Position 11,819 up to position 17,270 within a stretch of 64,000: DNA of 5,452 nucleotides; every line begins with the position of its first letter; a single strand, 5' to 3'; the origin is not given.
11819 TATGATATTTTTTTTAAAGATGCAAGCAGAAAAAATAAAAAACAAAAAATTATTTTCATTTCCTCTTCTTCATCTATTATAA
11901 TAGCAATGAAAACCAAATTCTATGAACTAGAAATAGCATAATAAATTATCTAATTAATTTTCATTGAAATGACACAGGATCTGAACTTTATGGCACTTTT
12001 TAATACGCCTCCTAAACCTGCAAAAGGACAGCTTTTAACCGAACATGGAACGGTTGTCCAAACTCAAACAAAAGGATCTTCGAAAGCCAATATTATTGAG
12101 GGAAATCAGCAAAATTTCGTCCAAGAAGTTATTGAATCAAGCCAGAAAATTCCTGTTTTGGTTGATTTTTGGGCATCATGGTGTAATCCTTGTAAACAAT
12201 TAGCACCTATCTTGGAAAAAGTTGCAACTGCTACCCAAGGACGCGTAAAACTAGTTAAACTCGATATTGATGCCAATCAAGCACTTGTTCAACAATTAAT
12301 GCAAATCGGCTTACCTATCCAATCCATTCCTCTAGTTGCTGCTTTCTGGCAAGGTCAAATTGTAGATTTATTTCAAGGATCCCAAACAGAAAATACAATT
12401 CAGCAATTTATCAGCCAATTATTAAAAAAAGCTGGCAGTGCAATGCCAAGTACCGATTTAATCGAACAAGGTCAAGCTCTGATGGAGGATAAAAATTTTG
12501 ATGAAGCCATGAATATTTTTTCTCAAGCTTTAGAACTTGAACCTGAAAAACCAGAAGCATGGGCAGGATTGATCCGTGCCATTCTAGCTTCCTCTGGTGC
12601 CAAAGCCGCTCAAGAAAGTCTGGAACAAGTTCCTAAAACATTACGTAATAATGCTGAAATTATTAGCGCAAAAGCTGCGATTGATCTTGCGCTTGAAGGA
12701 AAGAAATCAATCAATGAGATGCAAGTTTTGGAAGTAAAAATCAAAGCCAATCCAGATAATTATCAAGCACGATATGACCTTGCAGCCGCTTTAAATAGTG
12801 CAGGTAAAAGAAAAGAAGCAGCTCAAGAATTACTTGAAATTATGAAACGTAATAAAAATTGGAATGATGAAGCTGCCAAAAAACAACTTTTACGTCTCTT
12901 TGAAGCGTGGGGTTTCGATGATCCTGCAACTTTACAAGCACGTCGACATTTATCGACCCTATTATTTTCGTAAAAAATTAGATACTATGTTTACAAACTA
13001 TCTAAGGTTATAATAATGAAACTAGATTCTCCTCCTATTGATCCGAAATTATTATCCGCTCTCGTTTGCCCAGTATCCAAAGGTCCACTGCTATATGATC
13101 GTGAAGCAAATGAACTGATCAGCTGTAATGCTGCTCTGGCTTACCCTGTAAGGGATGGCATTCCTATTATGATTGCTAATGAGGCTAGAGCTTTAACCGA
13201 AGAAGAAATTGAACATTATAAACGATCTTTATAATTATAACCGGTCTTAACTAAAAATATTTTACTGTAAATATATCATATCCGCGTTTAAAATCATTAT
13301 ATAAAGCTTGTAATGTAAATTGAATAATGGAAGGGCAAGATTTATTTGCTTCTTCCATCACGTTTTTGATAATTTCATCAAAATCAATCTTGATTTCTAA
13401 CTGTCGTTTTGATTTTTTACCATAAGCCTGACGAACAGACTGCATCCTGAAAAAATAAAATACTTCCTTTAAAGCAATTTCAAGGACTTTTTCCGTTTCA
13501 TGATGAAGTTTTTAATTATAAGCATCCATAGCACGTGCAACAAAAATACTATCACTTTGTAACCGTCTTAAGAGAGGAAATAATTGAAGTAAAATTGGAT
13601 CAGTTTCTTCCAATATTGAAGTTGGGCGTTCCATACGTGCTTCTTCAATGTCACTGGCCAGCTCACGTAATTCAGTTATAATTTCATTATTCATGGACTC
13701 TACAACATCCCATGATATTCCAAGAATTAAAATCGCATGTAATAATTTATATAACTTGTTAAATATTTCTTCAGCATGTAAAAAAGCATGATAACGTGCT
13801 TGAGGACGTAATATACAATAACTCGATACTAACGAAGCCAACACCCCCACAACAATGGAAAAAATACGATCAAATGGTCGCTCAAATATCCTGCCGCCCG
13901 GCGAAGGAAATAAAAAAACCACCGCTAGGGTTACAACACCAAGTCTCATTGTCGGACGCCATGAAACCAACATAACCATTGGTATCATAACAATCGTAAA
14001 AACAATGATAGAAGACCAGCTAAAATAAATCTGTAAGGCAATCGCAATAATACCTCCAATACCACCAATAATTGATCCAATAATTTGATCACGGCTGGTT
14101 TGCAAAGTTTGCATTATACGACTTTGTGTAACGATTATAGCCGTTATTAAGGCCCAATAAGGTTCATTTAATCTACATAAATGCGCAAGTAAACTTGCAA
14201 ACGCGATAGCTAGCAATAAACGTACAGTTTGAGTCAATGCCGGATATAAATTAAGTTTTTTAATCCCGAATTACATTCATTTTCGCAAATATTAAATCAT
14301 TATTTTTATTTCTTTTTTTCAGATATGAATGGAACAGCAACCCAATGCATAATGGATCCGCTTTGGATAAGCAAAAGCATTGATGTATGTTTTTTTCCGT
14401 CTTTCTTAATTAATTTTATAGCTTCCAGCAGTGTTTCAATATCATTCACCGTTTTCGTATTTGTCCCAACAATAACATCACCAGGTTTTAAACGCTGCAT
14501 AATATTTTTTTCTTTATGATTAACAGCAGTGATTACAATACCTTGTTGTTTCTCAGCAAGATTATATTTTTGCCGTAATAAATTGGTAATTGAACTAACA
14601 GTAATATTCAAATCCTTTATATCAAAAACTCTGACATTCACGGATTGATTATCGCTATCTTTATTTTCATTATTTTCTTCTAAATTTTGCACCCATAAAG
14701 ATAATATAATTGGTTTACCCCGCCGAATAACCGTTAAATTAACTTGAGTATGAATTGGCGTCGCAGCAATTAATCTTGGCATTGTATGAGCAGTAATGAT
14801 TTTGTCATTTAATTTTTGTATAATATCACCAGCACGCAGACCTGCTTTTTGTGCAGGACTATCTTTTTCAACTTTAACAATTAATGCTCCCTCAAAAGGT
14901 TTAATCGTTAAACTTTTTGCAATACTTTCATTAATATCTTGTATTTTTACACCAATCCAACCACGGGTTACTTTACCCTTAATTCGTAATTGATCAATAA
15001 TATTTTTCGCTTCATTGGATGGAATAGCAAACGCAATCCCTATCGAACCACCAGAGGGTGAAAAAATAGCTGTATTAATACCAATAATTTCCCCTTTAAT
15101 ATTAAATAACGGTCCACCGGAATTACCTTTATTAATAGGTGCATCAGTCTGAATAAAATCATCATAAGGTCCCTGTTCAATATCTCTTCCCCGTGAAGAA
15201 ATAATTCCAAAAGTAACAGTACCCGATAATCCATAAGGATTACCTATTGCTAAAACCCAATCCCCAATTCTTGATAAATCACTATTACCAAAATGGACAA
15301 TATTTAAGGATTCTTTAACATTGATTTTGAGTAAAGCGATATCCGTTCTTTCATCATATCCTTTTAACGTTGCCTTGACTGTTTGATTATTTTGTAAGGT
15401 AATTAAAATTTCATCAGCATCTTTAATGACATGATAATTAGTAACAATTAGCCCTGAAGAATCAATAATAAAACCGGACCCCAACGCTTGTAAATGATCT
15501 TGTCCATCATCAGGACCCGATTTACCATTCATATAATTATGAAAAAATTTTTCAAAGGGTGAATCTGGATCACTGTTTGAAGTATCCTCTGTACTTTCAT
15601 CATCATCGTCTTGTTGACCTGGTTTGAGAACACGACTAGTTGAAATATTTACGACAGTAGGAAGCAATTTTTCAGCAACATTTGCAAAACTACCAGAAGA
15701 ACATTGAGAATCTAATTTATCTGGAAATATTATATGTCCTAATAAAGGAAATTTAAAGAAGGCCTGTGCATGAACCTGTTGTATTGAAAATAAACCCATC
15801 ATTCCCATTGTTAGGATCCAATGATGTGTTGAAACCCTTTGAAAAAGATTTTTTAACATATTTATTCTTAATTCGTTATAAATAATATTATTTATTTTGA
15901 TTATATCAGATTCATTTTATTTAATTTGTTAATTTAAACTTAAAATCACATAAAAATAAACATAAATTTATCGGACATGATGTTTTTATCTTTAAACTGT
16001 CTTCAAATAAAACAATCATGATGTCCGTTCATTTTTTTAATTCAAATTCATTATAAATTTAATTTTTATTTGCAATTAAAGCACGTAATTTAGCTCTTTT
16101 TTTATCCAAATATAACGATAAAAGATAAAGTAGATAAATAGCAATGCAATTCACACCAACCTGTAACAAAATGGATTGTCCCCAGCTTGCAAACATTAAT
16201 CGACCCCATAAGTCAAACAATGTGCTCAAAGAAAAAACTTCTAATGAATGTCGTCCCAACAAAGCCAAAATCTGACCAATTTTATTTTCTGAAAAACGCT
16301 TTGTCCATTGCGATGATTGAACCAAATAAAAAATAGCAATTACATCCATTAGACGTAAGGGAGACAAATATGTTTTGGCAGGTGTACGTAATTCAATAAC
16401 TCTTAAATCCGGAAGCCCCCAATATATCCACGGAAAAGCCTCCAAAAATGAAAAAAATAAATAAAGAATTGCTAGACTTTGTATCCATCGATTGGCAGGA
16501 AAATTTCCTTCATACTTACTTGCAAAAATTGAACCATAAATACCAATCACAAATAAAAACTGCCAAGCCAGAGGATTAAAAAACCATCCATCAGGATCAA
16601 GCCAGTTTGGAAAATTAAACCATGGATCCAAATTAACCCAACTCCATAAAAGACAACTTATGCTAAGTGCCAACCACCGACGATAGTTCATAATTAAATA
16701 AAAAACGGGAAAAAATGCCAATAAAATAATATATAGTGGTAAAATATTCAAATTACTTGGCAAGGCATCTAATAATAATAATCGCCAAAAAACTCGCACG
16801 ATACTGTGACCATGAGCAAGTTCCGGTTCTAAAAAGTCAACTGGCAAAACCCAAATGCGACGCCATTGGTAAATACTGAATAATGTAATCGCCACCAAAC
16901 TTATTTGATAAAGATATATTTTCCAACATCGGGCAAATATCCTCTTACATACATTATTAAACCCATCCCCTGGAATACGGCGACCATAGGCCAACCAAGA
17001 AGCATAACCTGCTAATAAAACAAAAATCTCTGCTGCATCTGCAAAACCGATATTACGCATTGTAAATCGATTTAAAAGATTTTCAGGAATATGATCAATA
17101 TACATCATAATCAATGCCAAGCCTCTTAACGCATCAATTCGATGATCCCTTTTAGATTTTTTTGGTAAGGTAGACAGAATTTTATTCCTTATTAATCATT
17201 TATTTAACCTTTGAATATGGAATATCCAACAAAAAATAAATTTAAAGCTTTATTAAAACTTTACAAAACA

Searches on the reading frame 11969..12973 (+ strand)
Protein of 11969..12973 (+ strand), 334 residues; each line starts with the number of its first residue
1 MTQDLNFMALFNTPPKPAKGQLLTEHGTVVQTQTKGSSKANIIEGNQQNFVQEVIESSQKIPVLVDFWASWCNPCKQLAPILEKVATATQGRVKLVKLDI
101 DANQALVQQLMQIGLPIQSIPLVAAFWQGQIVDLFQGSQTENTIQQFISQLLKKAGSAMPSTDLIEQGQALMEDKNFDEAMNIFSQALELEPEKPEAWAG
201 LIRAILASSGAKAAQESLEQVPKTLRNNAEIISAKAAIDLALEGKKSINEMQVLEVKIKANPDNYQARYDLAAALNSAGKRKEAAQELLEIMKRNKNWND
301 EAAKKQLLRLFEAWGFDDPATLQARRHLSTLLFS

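Call 85: search_protein_families(library=pfam, proteins=[window:11969-12973:+], max_evalue=0.00001)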
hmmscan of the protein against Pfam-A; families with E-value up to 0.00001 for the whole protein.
window:11969-12973:+ (334 aa): 6 families
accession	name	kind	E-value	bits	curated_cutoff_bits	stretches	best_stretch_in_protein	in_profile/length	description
PF14561.12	TPR_20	-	4.9e-29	100.9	25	1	248-333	5-90/90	Tetratricopeptide repeat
PF00085.26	Thioredoxin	-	1.1e-22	80.4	23.5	1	43-149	3-102/103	Thioredoxin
PF14559.12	TPR_19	-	1.6e-16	60.8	25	1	171-238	1-68/68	Tetratricopeptide repeat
PF13428.12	TPR_14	-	8.6e-08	32.6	23.5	0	167-203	7-43/44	Tetratricopeptide repeat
PF13432.12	TPR_16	-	3.7e-07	30.9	32.7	0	166-207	2-43/65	Tetratricopeptide repeat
PF13905.12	Thioredoxin_8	-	2.2e-06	28.3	27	1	62-104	3-47/94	Thioredoxin-like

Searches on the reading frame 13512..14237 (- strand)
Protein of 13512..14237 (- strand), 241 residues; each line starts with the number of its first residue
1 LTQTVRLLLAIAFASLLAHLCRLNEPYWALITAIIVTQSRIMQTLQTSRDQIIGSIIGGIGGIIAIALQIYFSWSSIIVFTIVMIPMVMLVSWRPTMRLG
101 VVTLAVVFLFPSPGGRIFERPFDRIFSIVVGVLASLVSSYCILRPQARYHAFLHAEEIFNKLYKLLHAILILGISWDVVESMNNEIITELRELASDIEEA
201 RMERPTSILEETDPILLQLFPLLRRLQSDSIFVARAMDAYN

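Call 85: search_protein_families(library=pfam, proteins=[window:13512-14237:-], max_evalue=0.00001)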
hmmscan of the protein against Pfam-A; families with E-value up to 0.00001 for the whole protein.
window:13512-14237:- (241 aa): 3 families
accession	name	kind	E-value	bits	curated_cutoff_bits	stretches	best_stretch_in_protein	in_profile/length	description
PF13515.12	FUSC_2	-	1.6e-13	51.3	25.6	1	14-137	2-125/126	Fusaric acid resistance protein-like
PF04632.18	FUSC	-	7.7e-13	48.4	30.9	1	4-206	5-213/660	Fusaric acid resistance protein family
PF06081.17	ArAE_1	-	3.7e-10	40.5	22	1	3-137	6-136/141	Aromatic acid exporter family member 1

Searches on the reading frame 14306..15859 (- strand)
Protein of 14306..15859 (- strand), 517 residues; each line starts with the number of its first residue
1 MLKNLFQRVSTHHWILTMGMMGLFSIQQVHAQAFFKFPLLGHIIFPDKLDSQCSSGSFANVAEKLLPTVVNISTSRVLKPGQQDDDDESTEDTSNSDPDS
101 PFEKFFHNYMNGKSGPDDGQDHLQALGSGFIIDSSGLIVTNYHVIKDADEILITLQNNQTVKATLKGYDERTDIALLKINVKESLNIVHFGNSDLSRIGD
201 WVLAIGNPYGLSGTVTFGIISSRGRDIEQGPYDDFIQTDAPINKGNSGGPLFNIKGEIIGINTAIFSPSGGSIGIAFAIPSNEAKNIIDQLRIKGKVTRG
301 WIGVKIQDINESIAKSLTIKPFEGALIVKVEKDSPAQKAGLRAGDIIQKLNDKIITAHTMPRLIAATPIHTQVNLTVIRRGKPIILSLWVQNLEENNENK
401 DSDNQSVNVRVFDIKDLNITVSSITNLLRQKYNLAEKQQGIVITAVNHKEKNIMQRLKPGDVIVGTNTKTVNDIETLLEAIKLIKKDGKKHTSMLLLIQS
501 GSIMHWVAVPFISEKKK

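Call 84: search_protein_families(library=pfam, proteins=[window:14306-15859:-], max_evalue=0.00001)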
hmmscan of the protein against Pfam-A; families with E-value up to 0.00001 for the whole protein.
window:14306-15859:- (517 aa): 5 families
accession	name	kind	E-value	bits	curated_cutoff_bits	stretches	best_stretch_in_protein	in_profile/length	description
PF13365.12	Trypsin_2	-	2.3e-33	116.4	27.6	1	127-261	1-144/144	Trypsin-like peptidase domain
PF00089.32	Trypsin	-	3e-18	66.9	20.6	1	127-288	27-220/220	Trypsin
PF13180.12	PDZ_2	-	1.3e-16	61.1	27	1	301-384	2-74/80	PDZ domain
PF00595.29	PDZ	-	8e-13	49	23.2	1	292-376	3-79/81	PDZ domain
PF17820.7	PDZ_6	-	5.3e-12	45.7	27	1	327-379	2-54/54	PDZ domain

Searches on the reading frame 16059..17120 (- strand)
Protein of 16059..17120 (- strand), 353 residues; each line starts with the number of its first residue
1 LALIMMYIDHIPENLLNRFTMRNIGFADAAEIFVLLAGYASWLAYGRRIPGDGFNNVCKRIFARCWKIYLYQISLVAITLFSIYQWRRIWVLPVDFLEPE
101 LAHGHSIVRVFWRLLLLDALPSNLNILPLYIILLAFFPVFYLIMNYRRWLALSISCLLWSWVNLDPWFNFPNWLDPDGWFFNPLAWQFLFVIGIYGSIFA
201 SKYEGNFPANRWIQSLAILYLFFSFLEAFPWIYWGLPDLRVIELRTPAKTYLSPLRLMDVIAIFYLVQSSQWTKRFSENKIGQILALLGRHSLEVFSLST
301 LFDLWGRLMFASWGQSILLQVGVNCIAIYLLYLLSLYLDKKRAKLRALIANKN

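Call 84: search_protein_families(library=pfam, proteins=[window:16059-17120:-], max_evalue=0.00001)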
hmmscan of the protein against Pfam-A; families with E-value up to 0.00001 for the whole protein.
window:16059-17120:- (353 aa): 1 family
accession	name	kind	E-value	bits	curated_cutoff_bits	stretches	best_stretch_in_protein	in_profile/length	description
PF10129.15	OpgC_C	-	1e-77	261.9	21.4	1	2-340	12-355/358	OpgC protein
